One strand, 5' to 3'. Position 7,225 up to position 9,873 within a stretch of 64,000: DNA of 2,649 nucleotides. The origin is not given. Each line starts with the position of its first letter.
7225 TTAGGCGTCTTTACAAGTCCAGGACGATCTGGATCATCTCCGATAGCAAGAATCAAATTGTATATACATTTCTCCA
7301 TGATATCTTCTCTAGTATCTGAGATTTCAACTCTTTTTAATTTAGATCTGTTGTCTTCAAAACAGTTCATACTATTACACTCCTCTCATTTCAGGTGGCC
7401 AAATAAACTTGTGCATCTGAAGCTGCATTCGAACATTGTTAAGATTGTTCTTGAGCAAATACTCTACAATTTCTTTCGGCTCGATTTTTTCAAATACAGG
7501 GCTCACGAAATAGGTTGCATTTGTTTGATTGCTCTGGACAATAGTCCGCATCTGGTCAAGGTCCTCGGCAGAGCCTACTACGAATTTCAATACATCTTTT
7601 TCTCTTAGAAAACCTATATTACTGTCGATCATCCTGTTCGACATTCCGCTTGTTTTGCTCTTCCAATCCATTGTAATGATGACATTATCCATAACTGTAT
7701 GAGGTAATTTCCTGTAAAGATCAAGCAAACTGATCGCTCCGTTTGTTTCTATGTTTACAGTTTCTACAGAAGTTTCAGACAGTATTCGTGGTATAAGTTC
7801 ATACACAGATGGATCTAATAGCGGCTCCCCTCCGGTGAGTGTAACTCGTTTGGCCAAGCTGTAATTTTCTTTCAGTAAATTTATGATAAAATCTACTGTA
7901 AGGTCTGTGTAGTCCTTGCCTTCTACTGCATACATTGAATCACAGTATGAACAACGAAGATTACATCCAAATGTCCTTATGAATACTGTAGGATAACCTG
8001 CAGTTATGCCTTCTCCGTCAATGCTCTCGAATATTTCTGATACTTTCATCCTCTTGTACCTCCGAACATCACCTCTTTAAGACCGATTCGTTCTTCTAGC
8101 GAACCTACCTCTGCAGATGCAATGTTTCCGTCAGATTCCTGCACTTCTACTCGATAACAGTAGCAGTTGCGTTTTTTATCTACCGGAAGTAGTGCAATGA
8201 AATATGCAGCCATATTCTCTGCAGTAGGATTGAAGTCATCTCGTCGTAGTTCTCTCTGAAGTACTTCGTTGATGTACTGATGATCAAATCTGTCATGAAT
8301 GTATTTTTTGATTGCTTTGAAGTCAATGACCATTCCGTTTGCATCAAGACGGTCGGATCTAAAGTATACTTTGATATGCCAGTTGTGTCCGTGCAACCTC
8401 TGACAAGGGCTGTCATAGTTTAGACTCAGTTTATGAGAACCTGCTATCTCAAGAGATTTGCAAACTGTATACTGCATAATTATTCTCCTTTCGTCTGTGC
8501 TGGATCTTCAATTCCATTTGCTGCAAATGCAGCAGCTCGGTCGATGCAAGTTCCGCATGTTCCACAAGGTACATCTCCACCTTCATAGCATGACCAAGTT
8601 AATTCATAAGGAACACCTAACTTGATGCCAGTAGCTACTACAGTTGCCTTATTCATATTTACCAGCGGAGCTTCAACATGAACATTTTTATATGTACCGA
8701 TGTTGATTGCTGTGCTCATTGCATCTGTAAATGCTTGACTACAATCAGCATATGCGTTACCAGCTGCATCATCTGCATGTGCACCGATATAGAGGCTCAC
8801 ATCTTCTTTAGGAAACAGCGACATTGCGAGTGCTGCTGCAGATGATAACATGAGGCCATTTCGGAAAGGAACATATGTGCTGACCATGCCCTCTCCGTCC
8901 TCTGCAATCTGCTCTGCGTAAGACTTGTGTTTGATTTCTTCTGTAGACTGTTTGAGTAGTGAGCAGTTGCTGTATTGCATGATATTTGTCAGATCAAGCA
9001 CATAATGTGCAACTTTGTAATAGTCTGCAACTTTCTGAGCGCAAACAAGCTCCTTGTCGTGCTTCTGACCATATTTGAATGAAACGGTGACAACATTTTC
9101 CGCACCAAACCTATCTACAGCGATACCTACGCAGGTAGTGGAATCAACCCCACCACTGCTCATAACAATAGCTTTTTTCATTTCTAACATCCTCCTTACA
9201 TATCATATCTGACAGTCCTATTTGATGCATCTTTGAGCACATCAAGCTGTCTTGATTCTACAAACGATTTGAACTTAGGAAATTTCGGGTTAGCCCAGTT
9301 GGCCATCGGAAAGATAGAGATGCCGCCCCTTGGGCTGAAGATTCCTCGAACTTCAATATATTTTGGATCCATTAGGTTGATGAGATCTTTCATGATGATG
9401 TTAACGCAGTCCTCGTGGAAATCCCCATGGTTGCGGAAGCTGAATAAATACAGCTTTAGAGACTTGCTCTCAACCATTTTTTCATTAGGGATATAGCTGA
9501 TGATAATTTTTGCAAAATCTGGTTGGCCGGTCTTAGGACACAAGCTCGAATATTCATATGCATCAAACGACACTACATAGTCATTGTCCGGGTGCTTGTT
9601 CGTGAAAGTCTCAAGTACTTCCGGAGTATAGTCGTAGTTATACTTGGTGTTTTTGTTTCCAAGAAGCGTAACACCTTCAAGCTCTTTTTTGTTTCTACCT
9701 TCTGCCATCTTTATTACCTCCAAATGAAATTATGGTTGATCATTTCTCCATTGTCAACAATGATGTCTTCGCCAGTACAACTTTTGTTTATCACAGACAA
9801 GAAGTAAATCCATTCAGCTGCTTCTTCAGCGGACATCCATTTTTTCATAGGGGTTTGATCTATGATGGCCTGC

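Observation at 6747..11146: Complete preQ1 operon extended by an SDR oxidoreductase and a precursor transporter, with no DpdA/TGT visible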

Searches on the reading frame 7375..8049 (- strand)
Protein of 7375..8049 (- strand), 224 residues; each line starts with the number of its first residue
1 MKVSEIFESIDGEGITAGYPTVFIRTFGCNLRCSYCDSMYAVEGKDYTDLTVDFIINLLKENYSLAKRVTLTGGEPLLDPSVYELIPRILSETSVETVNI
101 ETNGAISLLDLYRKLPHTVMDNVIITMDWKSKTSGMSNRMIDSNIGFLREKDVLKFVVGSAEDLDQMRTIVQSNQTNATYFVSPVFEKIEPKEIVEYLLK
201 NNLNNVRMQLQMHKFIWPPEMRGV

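Call 3: search_protein_families(library=pfam, proteins=[window:7375-8049:-], max_evalue=0.01)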
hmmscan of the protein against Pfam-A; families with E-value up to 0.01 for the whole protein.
window:7375-8049:- (224 aa): 2 families
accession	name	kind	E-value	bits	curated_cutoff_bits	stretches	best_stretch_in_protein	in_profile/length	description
PF04055.27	Radical_SAM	-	4.5e-15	56.6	29.5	1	24-116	2-101/166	Radical SAM superfamily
PF13353.11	Fer4_12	-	6.3e-08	33.4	22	1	11-104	2-91/137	4Fe-4S single cluster domain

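Call 4: search_protein_families(library=ncbifam, proteins=[window:7375-8049:-], max_evalue=0.001)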
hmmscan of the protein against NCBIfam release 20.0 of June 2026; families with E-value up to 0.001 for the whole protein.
window:7375-8049:- (224 aa): 54 families (the best 25 are shown)
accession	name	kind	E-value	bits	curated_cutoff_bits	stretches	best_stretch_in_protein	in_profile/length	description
TIGR03963.1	rSAM_QueE_Clost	equivalog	2.7e-72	243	260.1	1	1-224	1-219/219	putative 7-carboxy-7-deazaguanine synthase QueE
TIGR04349.1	rSAM_QueE_gams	hypoth_equivalog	2.2e-46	158.2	300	1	1-218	1-205/210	7-carboxy-7-deazaguanine synthase QueE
TIGR03365.1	Bsubt_queE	equivalog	1.2e-22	80.6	206.1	1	2-204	4-203/238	7-carboxy-7-deazaguanine synthase QueE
TIGR04322.1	rSAM_QueE_Ecoli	equivalog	1.8e-17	63.5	200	2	45-216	57-212/215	7-carboxy-7-deazaguanine synthase QueE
TIGR02495.1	NrdG2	equivalog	1.6e-13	50.4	131.15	1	18-137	15-129/193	anaerobic ribonucleoside-triphosphate reductase activating protein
TIGR02666.1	moaA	equivalog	3.8e-13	49.1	284.05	1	29-128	20-123/336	GTP 3',8-cyclase MoaA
TIGR04251.1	SCM_rSAM_ScmF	equivalog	9.1e-12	45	400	1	23-128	8-114/353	SynChlorMet cassette radical SAM/SPASM protein ScmF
NF001199.0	PRK00164.2-1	equivalog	3.3e-10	39.6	231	1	28-128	21-119/308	GTP 3',8-cyclase MoaA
TIGR04508.1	queE_Cx14CxxC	equivalog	5.6e-10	39.4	240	1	2-108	2-121/208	7-carboxy-7-deazaguanine synthase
TIGR04317.1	W_rSAM_matur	equivalog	9e-10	38.2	380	1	26-144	11-127/349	tungsten cofactor oxidoreductase radical SAM maturase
TIGR02668.1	moaA_archaeal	equivalog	1.1e-09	37.7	325.25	1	28-129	19-118/303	GTP 3',8-cyclase MoaA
TIGR02493.1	PFLA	equivalog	4.7e-09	36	231.75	1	5-130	6-127/235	pyruvate formate-lyase-activating protein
NF050035.1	rSAM_WgK_link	exception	5.3e-09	35.5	650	1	26-134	16-123/367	radical SAM/SPASM peptide maturase WgkB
TIGR04545.1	rSAM_ahbD_hemeb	equivalog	2.8e-07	30.3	500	1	26-134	7-113/339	heme b synthase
TIGR04041.1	activase_YjjW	hypoth_equivalog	3.1e-07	30.1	250.2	1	48-167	91-214/276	YjjW family glycine radical enzyme activase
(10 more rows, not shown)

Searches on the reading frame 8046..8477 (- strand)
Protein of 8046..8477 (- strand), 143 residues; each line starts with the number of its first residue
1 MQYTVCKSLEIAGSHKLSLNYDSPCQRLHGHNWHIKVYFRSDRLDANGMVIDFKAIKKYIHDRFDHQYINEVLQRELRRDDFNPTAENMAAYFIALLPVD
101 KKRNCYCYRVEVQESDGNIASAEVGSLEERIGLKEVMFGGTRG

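Call 3: search_protein_families(library=pfam, proteins=[window:8046-8477:-], max_evalue=0.01)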
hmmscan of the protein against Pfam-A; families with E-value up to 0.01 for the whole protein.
window:8046-8477:- (143 aa): 1 family
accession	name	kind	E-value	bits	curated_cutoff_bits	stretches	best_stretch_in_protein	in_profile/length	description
PF01242.24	PTPS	-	2e-27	96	22.4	1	6-122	3-118/121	6-pyruvoyl tetrahydropterin synthase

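Call 4: search_protein_families(library=ncbifam, proteins=[window:8046-8477:-], max_evalue=0.001)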
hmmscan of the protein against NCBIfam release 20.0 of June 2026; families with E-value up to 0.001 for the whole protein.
window:8046-8477:- (143 aa): 3 families
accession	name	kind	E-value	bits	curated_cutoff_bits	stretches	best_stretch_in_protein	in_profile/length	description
TIGR03367.1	queuosine_QueD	equivalog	2.1e-23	82.5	89.25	1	6-95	3-88/92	6-carboxytetrahydropterin synthase QueD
TIGR00039.1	6PTHBS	subfamily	1e-19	71.1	125.5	1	4-120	3-117/124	6-pyruvoyl tetrahydropterin synthase/6-carboxytetrahydropterin synthase family protein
TIGR03112.1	6_pyr_pter_rel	hypoth_equivalog_domain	2.6e-06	27.7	69.35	1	18-115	12-105/113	6-pyruvoyl tetrahydropterin synthase-related domain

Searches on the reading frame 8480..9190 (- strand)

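Call 3: search_protein_families(library=pfam, proteins=[window:8480-9190:-], max_evalue=0.01)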
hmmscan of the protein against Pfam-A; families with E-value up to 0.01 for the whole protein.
window:8480-9190:- (236 aa): 4 families
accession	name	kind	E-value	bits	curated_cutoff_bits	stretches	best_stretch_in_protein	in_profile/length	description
PF06508.19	QueC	-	1.5e-56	191.7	22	1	6-225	1-209/210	Queuosine biosynthesis protein QueC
PF02540.23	NAD_synthase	-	1.4e-06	28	21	1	4-86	18-99/242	NAD synthase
PF00733.27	Asn_synthase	-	4.7e-06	26.9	21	1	12-69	25-81/354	Asparagine synthase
PF00764.25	Arginosuc_synth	-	0.00034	21.1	27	1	8-68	3-62/162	Arginosuccinate synthase N-terminal HUP domain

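Call 4: search_protein_families(library=ncbifam, proteins=[window:8480-9190:-], max_evalue=0.001)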
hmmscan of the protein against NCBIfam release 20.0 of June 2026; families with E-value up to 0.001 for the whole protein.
window:8480-9190:- (236 aa): 8 families
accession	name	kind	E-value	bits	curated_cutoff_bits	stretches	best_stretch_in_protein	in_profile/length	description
TIGR00364.1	TIGR00364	equivalog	1.5e-50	171.6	150.3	1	7-218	1-201/201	7-cyano-7-deazaguanine synthase QueC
NF008317.0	PRK11106.1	equivalog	2.5e-29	102.3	378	1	4-222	1-210/231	7-cyano-7-deazaguanine synthase QueC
NF010392.0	PRK13820.1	equivalog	6.8e-09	35.2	512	1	4-69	2-66/395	argininosuccinate synthase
TIGR00268.2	TIGR00268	equivalog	3.9e-08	32.9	150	1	3-70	12-79/259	ATP-dependent sacrificial sulfur transferase LarE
NF010587.0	PRK13980.1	equivalog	2.5e-07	30.1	255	1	3-73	30-100/267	NAD+ synthase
NF010588.0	PRK13981.1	equivalog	2.6e-07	29.4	479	1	5-83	286-363/546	NAD+ synthase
NF002048.0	PRK00876.1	subfamily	3e-07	29.6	313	1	5-77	38-110/330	NAD(+) synthase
TIGR00552.1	nadE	equivalog_domain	4.4e-05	22.8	63.65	1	4-79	22-98/251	NAD(+) synthase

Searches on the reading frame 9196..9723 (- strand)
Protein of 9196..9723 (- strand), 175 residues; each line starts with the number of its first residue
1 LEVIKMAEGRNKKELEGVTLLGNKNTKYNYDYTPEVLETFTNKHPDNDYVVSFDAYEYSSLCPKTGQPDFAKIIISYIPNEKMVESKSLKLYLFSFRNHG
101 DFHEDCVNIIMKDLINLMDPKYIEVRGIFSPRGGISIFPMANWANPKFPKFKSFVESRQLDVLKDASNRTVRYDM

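Call 3: search_protein_families(library=pfam, proteins=[window:9196-9723:-], max_evalue=0.01)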
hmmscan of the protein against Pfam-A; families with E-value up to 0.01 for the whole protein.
window:9196-9723:- (175 aa): 2 families
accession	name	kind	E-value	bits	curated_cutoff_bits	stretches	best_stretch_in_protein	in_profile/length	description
PF14489.11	QueF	-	6.1e-33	113.3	27.3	1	68-143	1-76/81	QueF-like protein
PF14819.11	QueF_N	-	3.7e-06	27.7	25.6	1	53-117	37-102/111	Nitrile reductase, 7-cyano-7-deazaguanine-reductase N-term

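Call 4: search_protein_families(library=ncbifam, proteins=[window:9196-9723:-], max_evalue=0.001)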
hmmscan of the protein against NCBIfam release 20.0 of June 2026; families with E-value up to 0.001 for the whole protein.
window:9196-9723:- (175 aa): 2 families
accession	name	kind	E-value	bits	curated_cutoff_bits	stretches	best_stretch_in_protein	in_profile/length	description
TIGR03139.1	QueF-II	equivalog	1.6e-48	163.3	86.9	1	33-142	2-111/115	preQ(1) synthase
TIGR03138.1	QueF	equivalog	6.6e-22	78.4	293.45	1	24-147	147-265/275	NADPH-dependent 7-cyano-7-deazaguanine reductase QueF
